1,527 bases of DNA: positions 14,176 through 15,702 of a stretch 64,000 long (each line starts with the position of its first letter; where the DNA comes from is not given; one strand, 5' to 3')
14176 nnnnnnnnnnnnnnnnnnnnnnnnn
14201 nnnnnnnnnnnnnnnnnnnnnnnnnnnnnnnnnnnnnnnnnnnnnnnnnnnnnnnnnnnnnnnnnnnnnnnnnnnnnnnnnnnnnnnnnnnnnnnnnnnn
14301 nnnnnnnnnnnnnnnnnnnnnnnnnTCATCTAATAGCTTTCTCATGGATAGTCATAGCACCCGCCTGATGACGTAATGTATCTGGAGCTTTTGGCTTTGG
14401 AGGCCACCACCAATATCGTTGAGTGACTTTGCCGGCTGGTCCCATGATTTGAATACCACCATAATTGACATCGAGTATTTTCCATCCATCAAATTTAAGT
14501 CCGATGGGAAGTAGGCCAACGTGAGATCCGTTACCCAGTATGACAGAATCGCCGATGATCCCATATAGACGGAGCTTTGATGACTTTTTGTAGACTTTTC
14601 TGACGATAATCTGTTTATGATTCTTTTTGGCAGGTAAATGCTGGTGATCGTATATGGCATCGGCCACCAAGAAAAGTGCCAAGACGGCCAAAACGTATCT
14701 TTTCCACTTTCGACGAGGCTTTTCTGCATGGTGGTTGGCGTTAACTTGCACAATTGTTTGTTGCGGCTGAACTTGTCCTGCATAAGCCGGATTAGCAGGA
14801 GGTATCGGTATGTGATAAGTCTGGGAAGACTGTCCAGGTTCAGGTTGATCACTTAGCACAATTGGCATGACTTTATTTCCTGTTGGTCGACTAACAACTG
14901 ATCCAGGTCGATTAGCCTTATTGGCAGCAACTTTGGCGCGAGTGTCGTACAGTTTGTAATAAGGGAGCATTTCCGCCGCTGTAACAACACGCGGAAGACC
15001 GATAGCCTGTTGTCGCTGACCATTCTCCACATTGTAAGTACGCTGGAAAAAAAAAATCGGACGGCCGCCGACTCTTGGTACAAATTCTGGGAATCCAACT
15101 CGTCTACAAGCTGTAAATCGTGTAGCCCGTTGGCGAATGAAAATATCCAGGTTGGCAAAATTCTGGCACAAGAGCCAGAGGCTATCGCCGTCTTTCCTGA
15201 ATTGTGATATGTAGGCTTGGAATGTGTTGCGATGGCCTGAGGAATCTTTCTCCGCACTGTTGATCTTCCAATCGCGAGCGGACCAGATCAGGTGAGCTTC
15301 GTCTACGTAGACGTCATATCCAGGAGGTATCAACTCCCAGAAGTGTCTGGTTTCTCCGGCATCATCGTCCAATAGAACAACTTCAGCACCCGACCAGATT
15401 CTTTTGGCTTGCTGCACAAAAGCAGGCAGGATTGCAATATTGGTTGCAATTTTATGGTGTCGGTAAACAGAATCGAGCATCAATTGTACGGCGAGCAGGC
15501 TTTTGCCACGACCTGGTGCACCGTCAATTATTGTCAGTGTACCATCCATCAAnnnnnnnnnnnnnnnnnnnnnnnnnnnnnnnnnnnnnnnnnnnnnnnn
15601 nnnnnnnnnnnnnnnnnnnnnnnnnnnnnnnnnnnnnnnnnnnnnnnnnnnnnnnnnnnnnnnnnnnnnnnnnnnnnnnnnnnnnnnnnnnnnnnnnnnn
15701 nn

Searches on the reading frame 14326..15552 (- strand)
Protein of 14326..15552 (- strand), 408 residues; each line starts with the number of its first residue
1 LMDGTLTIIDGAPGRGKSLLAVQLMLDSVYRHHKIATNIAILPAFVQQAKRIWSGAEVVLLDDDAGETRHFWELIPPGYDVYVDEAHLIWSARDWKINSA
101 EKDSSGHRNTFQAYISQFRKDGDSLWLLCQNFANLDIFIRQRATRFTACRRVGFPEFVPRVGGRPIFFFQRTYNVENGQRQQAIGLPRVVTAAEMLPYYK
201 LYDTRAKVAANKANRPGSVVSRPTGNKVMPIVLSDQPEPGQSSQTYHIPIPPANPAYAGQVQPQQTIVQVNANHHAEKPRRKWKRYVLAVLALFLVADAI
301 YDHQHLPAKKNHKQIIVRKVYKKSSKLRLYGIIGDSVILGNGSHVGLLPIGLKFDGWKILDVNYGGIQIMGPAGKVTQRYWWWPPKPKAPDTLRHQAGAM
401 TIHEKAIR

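Call 47: search_protein_families(library=pfam, proteins=[window:14326-15552:-], max_evalue=0.00001)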
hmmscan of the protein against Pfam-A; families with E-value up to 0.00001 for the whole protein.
window:14326-15552:- (408 aa): 1 family
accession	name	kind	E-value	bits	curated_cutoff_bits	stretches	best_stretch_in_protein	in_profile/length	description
PF05707.18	Zot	-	7.2e-09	35.8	20.3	1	7-151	3-147/197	Zonular occludens toxin (Zot)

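Call 89: search_protein_families(library=phrogs, proteins=[window:14326-15552:-], max_evalue=0.001)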
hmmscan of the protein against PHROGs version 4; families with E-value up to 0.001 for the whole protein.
window:14326-15552:- (408 aa): 3 families
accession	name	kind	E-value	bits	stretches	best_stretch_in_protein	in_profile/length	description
phrog_197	-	moron, auxiliary metabolic gene and host takeover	3.5e-09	37.6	1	6-151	28-165/486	Zot-like toxin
phrog_20922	-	head and packaging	0.00041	20.4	1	11-154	7-145/318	head morphogenesis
phrog_1675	-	head and packaging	0.00051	20.6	0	7-151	4-146/353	morphogenesis (protein I of M13)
